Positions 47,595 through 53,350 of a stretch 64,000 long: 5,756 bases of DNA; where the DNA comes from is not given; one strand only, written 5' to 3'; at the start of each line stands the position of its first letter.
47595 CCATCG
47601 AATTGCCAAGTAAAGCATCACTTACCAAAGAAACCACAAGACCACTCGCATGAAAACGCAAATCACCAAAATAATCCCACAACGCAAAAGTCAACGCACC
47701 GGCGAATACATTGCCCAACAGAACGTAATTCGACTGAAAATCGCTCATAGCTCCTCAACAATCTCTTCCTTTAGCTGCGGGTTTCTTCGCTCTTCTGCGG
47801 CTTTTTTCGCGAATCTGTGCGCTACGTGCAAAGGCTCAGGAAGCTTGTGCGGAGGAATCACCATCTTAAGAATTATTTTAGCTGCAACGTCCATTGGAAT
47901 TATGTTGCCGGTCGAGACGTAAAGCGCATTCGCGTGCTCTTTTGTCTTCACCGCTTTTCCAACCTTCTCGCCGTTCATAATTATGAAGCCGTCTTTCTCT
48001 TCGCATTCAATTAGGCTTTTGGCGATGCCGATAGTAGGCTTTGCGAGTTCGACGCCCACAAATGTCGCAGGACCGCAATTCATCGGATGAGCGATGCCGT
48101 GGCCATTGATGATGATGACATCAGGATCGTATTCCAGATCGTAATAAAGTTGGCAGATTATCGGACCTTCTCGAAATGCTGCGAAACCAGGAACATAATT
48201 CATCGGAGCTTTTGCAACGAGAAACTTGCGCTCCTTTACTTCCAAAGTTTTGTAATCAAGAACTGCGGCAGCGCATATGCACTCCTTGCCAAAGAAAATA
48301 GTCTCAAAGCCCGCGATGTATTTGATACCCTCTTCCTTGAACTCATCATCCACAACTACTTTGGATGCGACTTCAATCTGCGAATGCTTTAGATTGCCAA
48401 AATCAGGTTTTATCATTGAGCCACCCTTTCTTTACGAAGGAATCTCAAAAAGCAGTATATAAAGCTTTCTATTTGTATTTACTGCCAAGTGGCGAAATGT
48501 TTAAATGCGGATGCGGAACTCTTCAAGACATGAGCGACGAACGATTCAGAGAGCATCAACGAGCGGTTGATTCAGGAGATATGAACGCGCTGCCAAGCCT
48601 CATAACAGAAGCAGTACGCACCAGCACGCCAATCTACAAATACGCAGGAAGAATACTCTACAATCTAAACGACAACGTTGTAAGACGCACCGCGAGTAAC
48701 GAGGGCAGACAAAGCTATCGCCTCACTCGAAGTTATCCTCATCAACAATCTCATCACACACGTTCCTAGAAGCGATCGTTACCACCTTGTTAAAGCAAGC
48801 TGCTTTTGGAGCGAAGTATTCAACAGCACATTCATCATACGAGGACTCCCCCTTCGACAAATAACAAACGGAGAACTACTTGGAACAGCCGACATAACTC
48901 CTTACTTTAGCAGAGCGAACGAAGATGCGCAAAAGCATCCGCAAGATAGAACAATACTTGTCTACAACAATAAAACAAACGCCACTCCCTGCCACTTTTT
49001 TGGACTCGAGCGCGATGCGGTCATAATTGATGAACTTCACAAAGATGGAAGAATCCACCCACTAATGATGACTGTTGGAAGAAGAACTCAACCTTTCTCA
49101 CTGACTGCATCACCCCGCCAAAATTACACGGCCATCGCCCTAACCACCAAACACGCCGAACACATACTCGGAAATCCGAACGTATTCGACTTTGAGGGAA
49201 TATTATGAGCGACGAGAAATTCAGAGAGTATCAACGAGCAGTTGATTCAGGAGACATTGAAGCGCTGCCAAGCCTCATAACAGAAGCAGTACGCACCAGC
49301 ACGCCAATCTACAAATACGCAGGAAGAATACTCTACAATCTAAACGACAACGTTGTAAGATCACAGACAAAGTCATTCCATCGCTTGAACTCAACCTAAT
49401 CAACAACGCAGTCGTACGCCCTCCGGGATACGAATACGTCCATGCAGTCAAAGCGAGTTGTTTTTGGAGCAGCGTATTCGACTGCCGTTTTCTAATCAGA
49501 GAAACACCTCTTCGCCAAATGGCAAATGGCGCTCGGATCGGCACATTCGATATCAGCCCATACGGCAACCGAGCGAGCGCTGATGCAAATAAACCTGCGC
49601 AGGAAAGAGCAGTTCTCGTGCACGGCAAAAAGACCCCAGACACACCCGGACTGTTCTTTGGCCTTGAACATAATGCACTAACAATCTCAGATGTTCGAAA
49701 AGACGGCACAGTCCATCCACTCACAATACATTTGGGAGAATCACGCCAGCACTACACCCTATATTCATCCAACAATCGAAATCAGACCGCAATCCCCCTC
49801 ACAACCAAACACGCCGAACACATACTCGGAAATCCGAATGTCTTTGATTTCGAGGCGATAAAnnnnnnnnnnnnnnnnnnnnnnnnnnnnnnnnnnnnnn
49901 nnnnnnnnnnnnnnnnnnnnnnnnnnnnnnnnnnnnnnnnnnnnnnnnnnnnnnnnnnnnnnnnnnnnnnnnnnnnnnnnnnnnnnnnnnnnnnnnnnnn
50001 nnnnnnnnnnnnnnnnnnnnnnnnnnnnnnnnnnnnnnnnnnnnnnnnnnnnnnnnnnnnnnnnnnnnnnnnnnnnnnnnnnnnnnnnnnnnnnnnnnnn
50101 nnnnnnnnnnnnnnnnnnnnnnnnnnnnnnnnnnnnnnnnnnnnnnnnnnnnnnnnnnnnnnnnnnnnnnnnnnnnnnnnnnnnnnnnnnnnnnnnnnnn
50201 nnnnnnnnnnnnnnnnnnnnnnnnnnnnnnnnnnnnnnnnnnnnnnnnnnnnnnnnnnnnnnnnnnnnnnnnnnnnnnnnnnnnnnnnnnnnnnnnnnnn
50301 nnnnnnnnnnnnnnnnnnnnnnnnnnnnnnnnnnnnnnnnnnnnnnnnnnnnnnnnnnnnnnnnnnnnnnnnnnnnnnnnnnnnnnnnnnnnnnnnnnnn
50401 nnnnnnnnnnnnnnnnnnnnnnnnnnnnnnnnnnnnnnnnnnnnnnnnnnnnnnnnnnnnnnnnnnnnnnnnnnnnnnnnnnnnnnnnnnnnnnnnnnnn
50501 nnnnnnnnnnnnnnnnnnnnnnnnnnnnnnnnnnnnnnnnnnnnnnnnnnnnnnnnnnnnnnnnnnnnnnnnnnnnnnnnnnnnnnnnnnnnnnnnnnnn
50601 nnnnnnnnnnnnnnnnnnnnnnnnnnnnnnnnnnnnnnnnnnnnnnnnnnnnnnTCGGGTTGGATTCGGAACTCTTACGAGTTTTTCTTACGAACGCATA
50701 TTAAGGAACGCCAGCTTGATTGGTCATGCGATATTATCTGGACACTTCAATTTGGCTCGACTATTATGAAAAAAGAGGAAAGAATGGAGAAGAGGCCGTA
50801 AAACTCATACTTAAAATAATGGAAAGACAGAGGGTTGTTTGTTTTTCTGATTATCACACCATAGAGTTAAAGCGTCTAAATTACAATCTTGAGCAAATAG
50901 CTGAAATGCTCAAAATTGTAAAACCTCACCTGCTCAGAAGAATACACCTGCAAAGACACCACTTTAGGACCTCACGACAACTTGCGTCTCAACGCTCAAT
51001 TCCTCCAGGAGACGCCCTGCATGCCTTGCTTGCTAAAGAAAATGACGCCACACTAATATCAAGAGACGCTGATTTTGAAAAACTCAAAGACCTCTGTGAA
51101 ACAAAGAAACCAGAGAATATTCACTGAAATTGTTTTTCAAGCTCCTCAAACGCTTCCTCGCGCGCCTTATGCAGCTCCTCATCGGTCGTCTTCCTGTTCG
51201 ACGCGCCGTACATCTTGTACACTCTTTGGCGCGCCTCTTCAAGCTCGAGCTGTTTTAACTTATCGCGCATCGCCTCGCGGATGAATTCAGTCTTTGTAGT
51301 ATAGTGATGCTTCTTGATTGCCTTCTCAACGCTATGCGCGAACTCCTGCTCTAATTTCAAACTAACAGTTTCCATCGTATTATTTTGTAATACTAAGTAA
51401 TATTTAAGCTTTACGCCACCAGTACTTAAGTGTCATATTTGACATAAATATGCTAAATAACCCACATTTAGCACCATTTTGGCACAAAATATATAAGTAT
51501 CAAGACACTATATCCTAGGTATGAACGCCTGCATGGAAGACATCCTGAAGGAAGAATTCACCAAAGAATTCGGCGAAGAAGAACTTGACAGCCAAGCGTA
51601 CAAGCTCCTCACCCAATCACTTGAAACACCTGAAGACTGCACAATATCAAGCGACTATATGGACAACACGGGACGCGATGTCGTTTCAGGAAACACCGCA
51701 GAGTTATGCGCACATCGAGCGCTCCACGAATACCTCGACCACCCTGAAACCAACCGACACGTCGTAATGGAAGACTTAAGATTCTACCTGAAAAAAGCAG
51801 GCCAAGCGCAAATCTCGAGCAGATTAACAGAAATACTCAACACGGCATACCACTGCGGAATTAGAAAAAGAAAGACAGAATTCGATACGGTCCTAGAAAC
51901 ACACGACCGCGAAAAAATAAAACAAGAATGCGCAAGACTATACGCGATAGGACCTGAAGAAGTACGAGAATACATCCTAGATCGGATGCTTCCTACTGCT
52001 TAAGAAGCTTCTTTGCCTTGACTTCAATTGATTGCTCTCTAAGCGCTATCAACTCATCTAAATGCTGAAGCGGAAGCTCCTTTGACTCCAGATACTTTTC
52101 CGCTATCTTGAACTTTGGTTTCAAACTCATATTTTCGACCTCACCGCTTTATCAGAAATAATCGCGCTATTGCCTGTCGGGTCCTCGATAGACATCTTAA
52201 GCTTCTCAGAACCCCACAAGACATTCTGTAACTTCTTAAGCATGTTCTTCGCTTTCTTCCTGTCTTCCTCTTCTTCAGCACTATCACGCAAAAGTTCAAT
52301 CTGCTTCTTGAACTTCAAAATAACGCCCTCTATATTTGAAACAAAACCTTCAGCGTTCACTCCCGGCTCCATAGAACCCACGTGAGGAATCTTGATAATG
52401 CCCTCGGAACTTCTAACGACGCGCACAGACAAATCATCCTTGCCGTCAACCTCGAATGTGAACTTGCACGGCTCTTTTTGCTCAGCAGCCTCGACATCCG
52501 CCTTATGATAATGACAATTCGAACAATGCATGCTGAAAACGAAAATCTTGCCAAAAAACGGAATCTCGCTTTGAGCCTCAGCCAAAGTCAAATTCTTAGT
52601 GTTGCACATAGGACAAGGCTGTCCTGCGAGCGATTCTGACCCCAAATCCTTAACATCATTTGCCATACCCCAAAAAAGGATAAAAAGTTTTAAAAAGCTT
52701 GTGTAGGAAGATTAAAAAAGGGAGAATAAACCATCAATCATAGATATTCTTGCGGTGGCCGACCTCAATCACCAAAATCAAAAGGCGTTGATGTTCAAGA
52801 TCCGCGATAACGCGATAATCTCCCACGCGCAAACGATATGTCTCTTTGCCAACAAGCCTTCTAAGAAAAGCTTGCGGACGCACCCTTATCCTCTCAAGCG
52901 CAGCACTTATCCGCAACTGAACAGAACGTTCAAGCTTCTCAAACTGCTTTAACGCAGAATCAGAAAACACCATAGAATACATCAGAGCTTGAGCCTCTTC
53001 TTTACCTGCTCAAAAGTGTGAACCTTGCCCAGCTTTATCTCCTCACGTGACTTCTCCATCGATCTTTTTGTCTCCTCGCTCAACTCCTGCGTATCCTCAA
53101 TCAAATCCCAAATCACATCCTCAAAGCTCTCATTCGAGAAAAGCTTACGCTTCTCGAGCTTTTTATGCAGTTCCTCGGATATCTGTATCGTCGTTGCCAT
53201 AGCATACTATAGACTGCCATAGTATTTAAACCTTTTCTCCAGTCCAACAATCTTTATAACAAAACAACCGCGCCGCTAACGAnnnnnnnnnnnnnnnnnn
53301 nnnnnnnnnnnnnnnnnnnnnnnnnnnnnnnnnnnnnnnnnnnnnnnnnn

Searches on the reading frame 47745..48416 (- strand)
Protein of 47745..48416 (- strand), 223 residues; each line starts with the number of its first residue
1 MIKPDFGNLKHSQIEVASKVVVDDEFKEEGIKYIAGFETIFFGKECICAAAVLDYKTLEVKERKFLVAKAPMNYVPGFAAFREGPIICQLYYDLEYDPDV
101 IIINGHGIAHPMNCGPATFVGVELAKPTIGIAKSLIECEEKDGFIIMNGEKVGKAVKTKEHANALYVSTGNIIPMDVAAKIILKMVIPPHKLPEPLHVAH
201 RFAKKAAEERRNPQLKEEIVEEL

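Call 3: search_protein_families(library=pfam, proteins=[window:47745-48416:-], max_evalue=0.01)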
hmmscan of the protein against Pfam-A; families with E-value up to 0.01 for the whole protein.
window:47745-48416:- (223 aa): 2 families
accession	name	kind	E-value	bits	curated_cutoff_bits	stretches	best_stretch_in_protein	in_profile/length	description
PF04493.20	Endonuclease_5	-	1.5e-46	159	23.4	1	15-201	2-198/198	Endonuclease V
PF01949.23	Endo_dU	-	0.0071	16.2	32.7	1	150-205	127-180/182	Endonuclease dU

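Call 4: search_protein_families(library=ncbifam, proteins=[window:47745-48416:-], max_evalue=0.01)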
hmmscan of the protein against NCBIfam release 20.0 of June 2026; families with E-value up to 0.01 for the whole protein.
window:47745-48416:- (223 aa): 2 families
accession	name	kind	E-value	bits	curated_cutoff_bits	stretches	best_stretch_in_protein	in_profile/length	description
NF008629.1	PRK11617.1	equivalog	2.1e-40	138.4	230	1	8-208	5-213/218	deoxyribonuclease V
NF041102.1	endonuc_V_Ttgales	equivalog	6e-40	137.7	300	1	17-205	19-214/216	endonuclease V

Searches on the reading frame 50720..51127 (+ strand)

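Call 9: search_protein_families(library=pfam, proteins=[window:50720-51127:+], max_evalue=0.001)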
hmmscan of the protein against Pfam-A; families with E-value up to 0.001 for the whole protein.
window:50720-51127:+ (135 aa): 1 family
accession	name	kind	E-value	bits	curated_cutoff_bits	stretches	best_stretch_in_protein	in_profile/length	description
PF01850.27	PIN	-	6.9e-13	49.7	23.6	1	5-123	1-118/120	PIN domain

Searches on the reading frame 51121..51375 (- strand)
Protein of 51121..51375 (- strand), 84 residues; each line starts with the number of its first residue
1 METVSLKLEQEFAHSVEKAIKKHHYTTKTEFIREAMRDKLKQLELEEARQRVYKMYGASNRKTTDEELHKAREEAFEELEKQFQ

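Call 9: search_protein_families(library=pfam, proteins=[window:51121-51375:-], max_evalue=0.001)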
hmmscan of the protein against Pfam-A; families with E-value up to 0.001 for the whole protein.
window:51121-51375:- (84 aa): 1 family
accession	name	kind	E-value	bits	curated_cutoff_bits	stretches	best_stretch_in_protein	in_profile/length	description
PF01402.27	RHH_1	-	0.00023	21.5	20.5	1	4-42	2-39/39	Ribbon-helix-helix protein, copG family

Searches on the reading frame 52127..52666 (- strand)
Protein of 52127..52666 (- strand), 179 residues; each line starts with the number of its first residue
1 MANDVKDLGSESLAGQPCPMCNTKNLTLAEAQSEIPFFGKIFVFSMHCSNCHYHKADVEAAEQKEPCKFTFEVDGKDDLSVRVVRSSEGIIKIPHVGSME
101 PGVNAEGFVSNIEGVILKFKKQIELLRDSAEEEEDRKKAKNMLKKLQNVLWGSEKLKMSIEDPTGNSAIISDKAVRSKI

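Call 3: search_protein_families(library=pfam, proteins=[window:52127-52666:-], max_evalue=0.01)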
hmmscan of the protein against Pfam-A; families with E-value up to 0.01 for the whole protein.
window:52127-52666:- (179 aa): 2 families
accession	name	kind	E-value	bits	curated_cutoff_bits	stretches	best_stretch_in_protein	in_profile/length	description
PF22794.1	jr-ZPR1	-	2.3e-16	60.3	27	1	77-173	1-100/125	ZPR1 jelly-roll domain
PF03367.19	Zn_ribbon_ZPR1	-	4.9e-08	32.7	23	1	17-63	8-53/56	ZPR1 zinc-finger domain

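Call 4: search_protein_families(library=ncbifam, proteins=[window:52127-52666:-], max_evalue=0.01)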
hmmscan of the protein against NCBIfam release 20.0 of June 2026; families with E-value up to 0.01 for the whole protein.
window:52127-52666:- (179 aa): 2 families
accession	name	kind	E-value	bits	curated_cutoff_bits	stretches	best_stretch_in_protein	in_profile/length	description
TIGR00340.1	zpr1_rel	hypoth_equivalog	2.1e-47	160.6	117.95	1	18-179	1-163/163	zinc finger protein ZPR1 homolog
TIGR00310.1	ZPR1_znf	domain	9e-42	142.6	78.3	1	17-177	2-164/192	ZPR1 zinc finger domain-containing protein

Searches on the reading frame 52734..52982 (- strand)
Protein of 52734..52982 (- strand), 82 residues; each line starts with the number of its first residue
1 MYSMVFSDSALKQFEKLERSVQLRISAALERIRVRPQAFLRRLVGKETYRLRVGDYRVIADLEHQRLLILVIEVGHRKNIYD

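Call 3: search_protein_families(library=pfam, proteins=[window:52734-52982:-], max_evalue=0.01)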
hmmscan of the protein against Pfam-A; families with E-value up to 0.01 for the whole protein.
window:52734-52982:- (82 aa): 1 family
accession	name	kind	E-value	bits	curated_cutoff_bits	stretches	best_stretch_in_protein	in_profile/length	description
PF05016.21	ParE_toxin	-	5.4e-09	37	23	1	5-81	2-89/89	ParE toxin of type II toxin-antitoxin system, parDE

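Call 4: search_protein_families(library=ncbifam, proteins=[window:52734-52982:-], max_evalue=0.01)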
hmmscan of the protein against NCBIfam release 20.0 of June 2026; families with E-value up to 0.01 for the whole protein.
window:52734-52982:- (82 aa): 1 family
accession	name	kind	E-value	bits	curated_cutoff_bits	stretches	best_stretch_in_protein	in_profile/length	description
TIGR02385.1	RelE_StbE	subfamily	0.0046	17.4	27.9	0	5-81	3-88/88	type II toxin-antitoxin system mRNA interferase toxin, RelE/StbE family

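Call 74: search_protein_families(library=padloc, proteins=[window:52734-52982:-], max_evalue=0.001)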
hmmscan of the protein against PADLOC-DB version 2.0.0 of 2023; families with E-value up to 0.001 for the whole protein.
window:52734-52982:- (82 aa): 0 families

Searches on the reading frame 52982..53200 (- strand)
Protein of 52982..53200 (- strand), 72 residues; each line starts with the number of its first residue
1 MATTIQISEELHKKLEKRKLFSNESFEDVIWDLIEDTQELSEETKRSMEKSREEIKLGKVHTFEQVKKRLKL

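Call 3: search_protein_families(library=pfam, proteins=[window:52982-53200:-], max_evalue=0.01)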
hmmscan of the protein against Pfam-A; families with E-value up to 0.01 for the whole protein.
window:52982-53200:- (72 aa): 2 families
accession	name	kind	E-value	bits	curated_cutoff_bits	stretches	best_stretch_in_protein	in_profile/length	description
PF02697.20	VAPB_antitox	-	1.4e-05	26.3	27.9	1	4-50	2-48/69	Putative antitoxin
PF24434.1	DUF7557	-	0.0003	20.6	25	1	3-34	2-32/45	Family of unknown function (DUF7557)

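Call 4: search_protein_families(library=ncbifam, proteins=[window:52982-53200:-], max_evalue=0.01)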
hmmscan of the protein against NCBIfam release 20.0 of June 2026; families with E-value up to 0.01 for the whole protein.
window:52982-53200:- (72 aa): 1 family
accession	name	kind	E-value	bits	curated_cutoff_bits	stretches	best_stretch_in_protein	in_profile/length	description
NF010249.0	PRK13696.1-1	equivalog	8.8e-05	22.6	90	1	1-35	2-35/72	hypothetical protein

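Call 74: search_protein_families(library=padloc, proteins=[window:52982-53200:-], max_evalue=0.001)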
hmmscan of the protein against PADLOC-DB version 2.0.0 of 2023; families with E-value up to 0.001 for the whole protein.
window:52982-53200:- (72 aa): 0 families
